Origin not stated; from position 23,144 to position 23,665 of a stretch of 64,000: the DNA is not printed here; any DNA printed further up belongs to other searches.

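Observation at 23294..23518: GreA N-terminal-domain-only mini protein inserted between rpsG and fusA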

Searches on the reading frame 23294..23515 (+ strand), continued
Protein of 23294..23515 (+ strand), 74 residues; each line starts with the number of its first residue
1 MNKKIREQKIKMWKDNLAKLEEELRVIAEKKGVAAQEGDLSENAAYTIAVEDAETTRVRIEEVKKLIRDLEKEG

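Call 14: find_related_loci(query=A1, collection=genome_contigs, flank=5000)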
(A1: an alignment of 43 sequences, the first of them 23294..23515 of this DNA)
Query A1 (74 aa) in genome_contigs; peptide patterns used: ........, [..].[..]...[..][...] (x = any residue, [..] = any of these).
564 stretches matched a pattern; 166 encode a relative of the query (tblastn E <= 1e-3); the best 80 are kept; 80 distinct loci.
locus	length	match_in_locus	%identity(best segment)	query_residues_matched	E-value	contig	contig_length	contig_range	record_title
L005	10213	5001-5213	94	1-71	2e-38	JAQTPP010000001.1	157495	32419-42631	MAG: Candidatus Daviesbacteria bacterium isolate STB_119 NODE_235_length_157495_cov_5.315591_Sandtown_B, whole genome sh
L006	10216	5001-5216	83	1-72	6e-35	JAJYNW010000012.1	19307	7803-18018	MAG: bacterium isolate DBS2-4.bin98 NODE_4951_length_19307_cov_4.51116, whole genome shotgun sequence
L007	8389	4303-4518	81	1-72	4e-34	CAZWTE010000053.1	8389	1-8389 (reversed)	MAG TPA_asm: uncultured Gammaproteobacteria bacterium isolate binchicken_co144_909 genome assembly, contig: NODE_17587_l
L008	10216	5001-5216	76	1-72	4e-33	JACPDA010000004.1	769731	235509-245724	MAG: Candidatus Daviesbacteria bacterium isolate NC_groundwater_297_Ag_B-0.1um_41_14 S7_GD2017_3_B1_scaffold_1, whole ge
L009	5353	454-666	79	1-71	2e-32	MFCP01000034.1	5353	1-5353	MAG: Candidatus Daviesbacteria bacterium RIFCSPHIGHO2_01_FULL_40_11 rifcsphigho2_01_scaffold_48507, whole genome shotgun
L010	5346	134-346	76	1-71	2e-32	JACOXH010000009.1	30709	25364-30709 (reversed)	MAG: Candidatus Daviesbacteria bacterium isolate NC_groundwater_148_Ag_S-0.1um_39_10 S4_GD2017_2_S1_scaffold_875, whole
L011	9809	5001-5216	74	1-72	4e-32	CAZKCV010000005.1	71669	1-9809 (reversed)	MAG TPA_asm: uncultured Gammaproteobacteria bacterium isolate binchicken_co251_142 genome assembly, contig: NODE_536_len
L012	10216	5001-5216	76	1-72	2e-31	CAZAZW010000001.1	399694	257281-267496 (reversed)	MAG TPA_asm: uncultured Gammaproteobacteria bacterium isolate SRP090828_co2_161 genome assembly, contig: NODE_2_length_3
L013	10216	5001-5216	74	1-72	2e-31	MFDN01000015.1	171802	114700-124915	MAG: Candidatus Daviesbacteria bacterium RIFCSPLOWO2_01_FULL_39_23 rifcsplowo2_01_scaffold_71, whole genome shotgun sequ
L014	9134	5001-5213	73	1-71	3e-31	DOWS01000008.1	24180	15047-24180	MAG TPA_asm: Candidatus Daviesbacteria bacterium isolate UBA9644 contig_8577, whole genome shotgun sequence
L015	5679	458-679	73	1-74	3e-31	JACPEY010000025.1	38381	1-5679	MAG: Candidatus Daviesbacteria bacterium isolate NC_groundwater_347_Ag_B-0.1um_39_21 GD18-4_B1_scaffold_284243, whole ge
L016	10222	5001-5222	72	1-74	9e-31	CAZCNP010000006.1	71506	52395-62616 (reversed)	MAG TPA_asm: uncultured Gammaproteobacteria bacterium isolate binchicken_co38_1123 genome assembly, contig: NODE_933_len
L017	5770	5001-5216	72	1-72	3e-30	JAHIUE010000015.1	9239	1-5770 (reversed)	MAG: Patescibacteria group bacterium isolate MM_PC_MetaG.mb.24 MM_PC_MetaG.mb.24_k141_218778, whole genome shotgun seque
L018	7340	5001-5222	70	1-74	5e-30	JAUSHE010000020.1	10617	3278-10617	MAG: Candidatus Daviesbacteria bacterium isolate E14_metabat.bin.170_sub E14_k141_744135, whole genome shotgun sequence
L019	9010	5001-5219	68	1-73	4e-30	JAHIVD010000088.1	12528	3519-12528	MAG: Patescibacteria group bacterium isolate MM_PC_MetaG.mb.55 MM_PC_MetaG.mb.55_k141_1815103, whole genome shotgun sequ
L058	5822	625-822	47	5-70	4e-14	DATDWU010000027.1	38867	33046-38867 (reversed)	MAG TPA_asm: Patescibacteria group bacterium isolate SMAG_U8120 k141_1323803, whole genome shotgun sequence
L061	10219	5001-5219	40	1-73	4e-12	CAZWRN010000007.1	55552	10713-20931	MAG TPA_asm: uncultured Gammaproteobacteria bacterium isolate binchicken_co105_146 genome assembly, contig: NODE_631_len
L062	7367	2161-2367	42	5-73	8e-11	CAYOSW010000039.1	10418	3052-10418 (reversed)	MAG TPA_asm: uncultured Gammaproteobacteria bacterium isolate binchicken_co105_397 genome assembly, contig: NODE_8333_le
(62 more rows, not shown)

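Call 16: predict_structure(alignment_id=A1)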
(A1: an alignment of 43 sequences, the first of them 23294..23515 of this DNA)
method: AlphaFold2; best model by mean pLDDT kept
length: 74 residues; sequences in the alignment: 43
mean_pLDDT: 90.4   pTM: 0.73
mean pLDDT of the five models: 90.4, 90.3, 89.1, 88.0, 87.8
residues with pLDDT >= 90: 48; 70-90: 25; 50-70: 1; < 50: 0
segments of 3 or more residues with pLDDT < 50: none
pLDDT, mean of each block of 10 residues (from residue 1): 91 97 93 80 84 95 96 82
secondary structure, 60 per line:
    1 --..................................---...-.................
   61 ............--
elements in order: H3-36 H44-72

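Call 17: search_protein_representatives(alignment_id=A1)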
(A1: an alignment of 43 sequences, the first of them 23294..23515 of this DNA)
Query: 43 sequences, 74 profile positions. Proteins with E-value up to 0.001 (for the whole library): 41; up to 1e-10: 13; up to 1e-30: 0. The best 41 are listed.
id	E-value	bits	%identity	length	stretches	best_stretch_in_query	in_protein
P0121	3.5e-21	91.2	-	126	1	3-73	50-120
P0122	6.2e-20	87.2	-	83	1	1-73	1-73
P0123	6.4e-20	87.2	-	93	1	1-73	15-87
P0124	5.6e-19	84.2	-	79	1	2-73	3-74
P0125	4.0e-18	81.4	-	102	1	1-73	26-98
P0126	7.7e-17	77.3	-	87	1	2-72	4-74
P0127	9.1e-16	73.9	-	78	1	1-73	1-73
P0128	1.2e-13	67.1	-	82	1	2-71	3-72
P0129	3.0e-13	65.9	-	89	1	4-73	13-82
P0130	4.8e-13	65.2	-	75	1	6-73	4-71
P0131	5.0e-13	65.1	-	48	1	28-73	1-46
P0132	4.3e-12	62.1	-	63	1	1-72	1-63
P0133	1.8e-11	60.1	-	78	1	2-72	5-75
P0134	3.4e-10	56.0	-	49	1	28-73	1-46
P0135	6.5e-10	55.1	-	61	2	1-30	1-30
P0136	1.9e-08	50.4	-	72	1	3-73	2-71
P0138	2.9e-07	46.6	-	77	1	7-71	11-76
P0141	2.8e-06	43.5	-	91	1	1-73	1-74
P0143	4.6e-06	42.8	-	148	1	14-68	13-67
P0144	1.3e-05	41.4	-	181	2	10-66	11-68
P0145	2.7e-05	40.3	-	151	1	5-69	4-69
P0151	1.4e-04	38.0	-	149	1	7-63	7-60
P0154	3.3e-04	36.8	-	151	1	10-60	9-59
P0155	3.6e-04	36.7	-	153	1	14-69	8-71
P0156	4.8e-04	36.3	-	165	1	12-63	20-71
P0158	6.4e-04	35.9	-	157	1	14-71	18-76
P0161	8.7e-04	35.5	-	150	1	4-69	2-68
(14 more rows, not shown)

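Call 21: list_cluster_members(proteins=[P0143, P0144, P0145, P0151, P0154, P0155, P0156, P0158, P0161, P0121])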
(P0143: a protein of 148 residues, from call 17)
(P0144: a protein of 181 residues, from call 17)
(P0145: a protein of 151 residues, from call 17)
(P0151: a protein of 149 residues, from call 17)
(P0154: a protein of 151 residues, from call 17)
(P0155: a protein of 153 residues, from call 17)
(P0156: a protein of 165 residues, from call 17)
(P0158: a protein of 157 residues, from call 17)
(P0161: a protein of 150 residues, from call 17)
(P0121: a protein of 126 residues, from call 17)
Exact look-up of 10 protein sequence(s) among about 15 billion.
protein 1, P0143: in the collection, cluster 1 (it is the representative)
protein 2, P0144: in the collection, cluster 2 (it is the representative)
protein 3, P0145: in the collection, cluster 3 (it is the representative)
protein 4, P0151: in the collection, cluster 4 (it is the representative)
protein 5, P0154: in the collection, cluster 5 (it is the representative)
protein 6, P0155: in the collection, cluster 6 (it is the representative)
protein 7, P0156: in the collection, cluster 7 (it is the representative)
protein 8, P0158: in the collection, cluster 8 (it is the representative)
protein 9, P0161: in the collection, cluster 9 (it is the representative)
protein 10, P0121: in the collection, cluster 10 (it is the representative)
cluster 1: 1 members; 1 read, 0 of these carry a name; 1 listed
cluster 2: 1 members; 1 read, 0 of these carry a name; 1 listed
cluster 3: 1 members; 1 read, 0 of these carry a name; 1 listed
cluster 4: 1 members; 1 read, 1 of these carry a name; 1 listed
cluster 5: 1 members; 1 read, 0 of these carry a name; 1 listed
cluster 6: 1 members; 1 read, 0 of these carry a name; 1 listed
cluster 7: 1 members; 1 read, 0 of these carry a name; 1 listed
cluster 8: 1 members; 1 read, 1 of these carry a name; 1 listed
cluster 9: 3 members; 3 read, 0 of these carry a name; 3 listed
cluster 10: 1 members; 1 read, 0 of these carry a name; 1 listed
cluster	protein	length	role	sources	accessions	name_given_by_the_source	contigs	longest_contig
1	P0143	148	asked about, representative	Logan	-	-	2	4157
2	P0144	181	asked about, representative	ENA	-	-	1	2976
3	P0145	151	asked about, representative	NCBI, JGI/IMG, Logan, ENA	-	-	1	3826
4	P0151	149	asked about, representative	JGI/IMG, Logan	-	transcription elongation factor GreA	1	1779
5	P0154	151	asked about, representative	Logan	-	-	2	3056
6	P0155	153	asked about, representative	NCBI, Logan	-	-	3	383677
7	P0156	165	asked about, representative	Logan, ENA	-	-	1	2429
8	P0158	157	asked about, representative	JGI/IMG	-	transcription elongation factor GreA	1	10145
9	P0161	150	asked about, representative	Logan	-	-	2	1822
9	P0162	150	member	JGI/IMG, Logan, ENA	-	-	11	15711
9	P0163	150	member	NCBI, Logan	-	-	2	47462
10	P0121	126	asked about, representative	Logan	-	-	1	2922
